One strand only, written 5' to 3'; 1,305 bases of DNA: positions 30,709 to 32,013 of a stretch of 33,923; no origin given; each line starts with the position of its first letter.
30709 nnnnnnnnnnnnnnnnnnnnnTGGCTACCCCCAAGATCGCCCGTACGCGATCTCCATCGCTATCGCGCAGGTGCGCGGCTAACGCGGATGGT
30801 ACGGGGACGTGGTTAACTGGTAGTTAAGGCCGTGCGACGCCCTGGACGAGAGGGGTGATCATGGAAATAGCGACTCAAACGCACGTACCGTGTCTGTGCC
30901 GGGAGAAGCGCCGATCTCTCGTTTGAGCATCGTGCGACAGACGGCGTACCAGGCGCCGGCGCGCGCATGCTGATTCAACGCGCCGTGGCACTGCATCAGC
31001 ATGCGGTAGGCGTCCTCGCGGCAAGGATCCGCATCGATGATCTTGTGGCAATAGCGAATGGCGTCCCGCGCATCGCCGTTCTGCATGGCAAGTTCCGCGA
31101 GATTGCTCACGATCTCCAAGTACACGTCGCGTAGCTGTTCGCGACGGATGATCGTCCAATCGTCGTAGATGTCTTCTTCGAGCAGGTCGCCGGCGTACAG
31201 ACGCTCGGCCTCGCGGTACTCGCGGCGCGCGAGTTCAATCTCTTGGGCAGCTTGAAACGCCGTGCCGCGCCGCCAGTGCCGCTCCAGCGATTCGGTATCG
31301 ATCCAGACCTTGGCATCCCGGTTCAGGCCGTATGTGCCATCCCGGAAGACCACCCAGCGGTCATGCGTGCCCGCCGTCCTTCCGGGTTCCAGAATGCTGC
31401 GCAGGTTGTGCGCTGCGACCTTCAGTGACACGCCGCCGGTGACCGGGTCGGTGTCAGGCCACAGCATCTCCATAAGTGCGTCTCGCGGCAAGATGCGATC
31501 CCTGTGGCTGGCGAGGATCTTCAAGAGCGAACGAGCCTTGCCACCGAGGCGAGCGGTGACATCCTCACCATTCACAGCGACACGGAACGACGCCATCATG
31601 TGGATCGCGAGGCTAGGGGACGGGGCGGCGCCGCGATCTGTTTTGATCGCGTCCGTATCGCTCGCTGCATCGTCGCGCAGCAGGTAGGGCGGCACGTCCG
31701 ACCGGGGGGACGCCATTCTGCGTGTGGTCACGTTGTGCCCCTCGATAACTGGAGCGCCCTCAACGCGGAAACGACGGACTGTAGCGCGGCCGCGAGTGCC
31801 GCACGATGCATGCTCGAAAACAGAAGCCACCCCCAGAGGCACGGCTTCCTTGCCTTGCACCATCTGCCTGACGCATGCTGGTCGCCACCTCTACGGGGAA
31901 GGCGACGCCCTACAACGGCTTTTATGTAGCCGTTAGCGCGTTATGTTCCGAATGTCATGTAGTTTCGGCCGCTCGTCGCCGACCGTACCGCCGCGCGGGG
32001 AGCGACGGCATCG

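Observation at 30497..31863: SARP regulator with a self-consistent heptamer direct-repeat operator at four promoters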

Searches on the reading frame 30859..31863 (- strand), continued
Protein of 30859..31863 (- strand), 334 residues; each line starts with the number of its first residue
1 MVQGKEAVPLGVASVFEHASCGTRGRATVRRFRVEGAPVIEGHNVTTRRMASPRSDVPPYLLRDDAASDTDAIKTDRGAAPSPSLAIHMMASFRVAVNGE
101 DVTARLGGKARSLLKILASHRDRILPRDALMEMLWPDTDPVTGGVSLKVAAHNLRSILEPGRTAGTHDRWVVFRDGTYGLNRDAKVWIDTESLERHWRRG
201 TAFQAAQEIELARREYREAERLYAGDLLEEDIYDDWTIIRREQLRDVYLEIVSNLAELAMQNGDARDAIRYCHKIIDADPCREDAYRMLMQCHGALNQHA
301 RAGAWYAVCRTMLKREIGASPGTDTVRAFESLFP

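Call 77: fold_search(model_id=the predicted structure, library=pdb)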
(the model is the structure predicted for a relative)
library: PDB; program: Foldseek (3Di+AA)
matches with E <= 10: 1583; with E <= 0.001: 18
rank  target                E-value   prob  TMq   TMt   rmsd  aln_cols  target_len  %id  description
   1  8k60_J                2.0e-10  1.00  0.61  0.80   3.4       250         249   22  Cryo-EM structure of Streptomyces coelicolor transcription initiation complex with the global transcription factor Afs (released 2024-07-31)
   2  8hvr_I                5.7e-10  1.00  0.62  0.79   3.4       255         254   21  Cryo-EM structure of AfsR-dependent transcription activation complex with afsS promoter (released 2023-12-27)
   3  8k60_I                6.6e-10  1.00  0.61  0.80   3.3       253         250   21  Cryo-EM structure of Streptomyces coelicolor transcription initiation complex with the global transcription factor Afs (released 2024-07-31)
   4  2ff4_A                3.3e-09  1.00  0.61  0.54   3.8       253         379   22  Mycobacterium tuberculosis EmbR in complex with low affinity phosphopeptide (released 2006-01-24)
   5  2fez                  7.5e-09  1.00  0.62  0.56   3.6       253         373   22  Mycobacterium tuberculosis EmbR (released 2006-01-24)
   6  2ff4_B                7.9e-09  1.00  0.62  0.56   3.6       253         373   22  Mycobacterium tuberculosis EmbR in complex with low affinity phosphopeptide (released 2006-01-24)
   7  2fbn_B                1.1e-04  1.00  0.33  0.68   4.5       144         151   18  Plasmodium falciparum putative FK506-binding protein PFL2275c, C-terminal TPR-containing domain (released 2006-01-24)
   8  2fbn_A                1.3e-04  1.00  0.33  0.68   4.4       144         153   18  Plasmodium falciparum putative FK506-binding protein PFL2275c, C-terminal TPR-containing domain (released 2006-01-24)
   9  5mgx_F                2.4e-04  1.00  0.32  0.40   4.9       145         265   17  The structure of FKBP38 in complex with the MEEVD tetratricopeptide binding-motif of Hsp90 (released 2017-03-22)
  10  5mgx_G                2.9e-04  1.00  0.32  0.39   5.0       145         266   17  The structure of FKBP38 in complex with the MEEVD tetratricopeptide binding-motif of Hsp90 (released 2017-03-22)
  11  5mgx_E                3.0e-04  1.00  0.32  0.39   4.9       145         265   17  The structure of FKBP38 in complex with the MEEVD tetratricopeptide binding-motif of Hsp90 (released 2017-03-22)
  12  9gzg_A                3.7e-04  1.00  0.20  0.42  10.0       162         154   15  Crystal structure of CTPR4E4 mutant (released 2025-10-15)
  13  6vfh_A                4.5e-04  1.00  0.29  0.75   5.0       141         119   17  De novo designed tetrahedral nanoparticle T33_dn10 (released 2020-08-12)
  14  2vyi_A                5.4e-04  1.00  0.30  0.71   3.3       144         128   17  Crystal Structure of the TPR domain of Human SGT (released 2008-08-12)
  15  2vyi_B                6.9e-04  1.00  0.30  0.73   3.3       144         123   17  Crystal Structure of the TPR domain of Human SGT (released 2008-08-12)
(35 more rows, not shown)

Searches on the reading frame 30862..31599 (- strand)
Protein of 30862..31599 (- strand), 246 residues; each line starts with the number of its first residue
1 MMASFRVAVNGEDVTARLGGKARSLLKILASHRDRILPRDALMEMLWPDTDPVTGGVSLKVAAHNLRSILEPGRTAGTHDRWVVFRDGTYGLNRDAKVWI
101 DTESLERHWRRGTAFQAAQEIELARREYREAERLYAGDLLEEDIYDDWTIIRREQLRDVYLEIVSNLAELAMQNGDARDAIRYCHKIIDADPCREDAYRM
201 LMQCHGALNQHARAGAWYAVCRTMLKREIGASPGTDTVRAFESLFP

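Call 41: search_solved_structures(query=window:30862-31599:-, max_evalue=0.001, show_alignments=2)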
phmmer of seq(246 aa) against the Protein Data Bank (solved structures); distinct sequences matched with E-value up to 0.001: 9.
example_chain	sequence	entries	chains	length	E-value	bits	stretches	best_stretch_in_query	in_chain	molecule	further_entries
5fzr_A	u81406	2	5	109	2e-09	40.8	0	162-193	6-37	DESIGNED TPR PROTEIN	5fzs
5fzq_A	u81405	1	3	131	4.1e-09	39.8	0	162-193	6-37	DESIGNED TPR PROTEIN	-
9qhb_A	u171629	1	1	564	1.2e-08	38.3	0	166-218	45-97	Engineered tetratricopeptide repeat protein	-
7obi_A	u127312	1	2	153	5.8e-07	32.7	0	162-206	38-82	CTPR-rv4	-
9qhc_A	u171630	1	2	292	5.2e-06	29.6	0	166-205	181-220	Engineered tetratricopeptide repeat protein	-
8bu0_A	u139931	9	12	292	6e-06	29.4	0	166-203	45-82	Consensus tetratricopeptide repeat protein | Crystal structure of an 8-repeat consensus TPR superhelix with Zinc. | Monomer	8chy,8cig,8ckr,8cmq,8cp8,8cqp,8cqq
9gzg_A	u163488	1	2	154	0.00016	24.8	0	166-207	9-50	Engineered CTPR protein with glutamic acids for conductivity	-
8hvr_I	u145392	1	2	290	0.00024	24.2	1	19-234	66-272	Regulatory protein AfsR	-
2fez_A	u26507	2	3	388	0.00037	23.6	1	7-241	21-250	Probable regulatory protein embR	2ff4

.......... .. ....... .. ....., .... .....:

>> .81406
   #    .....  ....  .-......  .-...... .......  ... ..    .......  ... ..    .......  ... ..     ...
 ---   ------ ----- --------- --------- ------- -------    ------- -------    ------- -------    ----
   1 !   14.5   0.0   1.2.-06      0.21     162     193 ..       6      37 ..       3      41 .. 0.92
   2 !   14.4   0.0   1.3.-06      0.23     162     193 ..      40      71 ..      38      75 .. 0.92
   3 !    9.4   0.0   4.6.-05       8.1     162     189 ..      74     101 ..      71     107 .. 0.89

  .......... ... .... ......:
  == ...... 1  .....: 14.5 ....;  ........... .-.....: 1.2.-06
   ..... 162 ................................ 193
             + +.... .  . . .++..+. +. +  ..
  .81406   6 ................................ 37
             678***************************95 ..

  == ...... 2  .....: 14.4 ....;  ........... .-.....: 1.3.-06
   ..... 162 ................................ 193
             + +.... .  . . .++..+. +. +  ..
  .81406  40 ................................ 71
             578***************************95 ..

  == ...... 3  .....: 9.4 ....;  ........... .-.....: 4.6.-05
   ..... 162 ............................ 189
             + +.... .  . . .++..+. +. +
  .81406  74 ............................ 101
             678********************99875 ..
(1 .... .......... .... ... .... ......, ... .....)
